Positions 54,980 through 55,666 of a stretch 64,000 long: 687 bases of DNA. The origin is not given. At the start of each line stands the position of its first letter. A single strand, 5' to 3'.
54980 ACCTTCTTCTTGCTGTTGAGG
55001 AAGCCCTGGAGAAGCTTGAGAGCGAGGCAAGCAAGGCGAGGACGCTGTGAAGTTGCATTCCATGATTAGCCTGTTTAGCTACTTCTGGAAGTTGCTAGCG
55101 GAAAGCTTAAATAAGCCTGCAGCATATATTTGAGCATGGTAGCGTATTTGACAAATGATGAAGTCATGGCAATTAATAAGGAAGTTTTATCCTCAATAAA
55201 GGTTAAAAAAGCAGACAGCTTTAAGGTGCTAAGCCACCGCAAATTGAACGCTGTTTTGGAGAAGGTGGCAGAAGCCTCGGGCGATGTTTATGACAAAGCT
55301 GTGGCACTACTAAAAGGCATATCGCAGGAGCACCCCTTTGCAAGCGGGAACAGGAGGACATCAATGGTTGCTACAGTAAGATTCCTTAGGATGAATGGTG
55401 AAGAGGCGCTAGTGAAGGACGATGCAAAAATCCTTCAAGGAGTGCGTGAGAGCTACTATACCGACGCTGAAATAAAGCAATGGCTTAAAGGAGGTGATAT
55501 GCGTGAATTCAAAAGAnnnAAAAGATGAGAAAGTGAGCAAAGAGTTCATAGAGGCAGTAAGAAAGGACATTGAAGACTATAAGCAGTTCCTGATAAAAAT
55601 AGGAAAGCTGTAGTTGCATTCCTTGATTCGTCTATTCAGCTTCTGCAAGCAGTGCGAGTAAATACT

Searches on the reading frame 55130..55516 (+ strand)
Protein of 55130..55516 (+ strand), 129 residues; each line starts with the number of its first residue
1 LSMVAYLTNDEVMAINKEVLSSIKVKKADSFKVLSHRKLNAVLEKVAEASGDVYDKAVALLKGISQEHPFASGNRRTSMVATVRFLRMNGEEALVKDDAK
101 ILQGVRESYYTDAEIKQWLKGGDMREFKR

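Call 72: search_protein_families(library=pfam, proteins=[window:55130-55516:+], max_evalue=0.01)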
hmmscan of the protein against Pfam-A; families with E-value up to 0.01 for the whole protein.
window:55130-55516:+ (129 aa): 1 family
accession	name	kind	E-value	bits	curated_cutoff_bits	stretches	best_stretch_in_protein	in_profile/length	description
PF02661.23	Fic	-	1.6e-07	32.5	24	1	7-86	2-93/93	Fic/DOC family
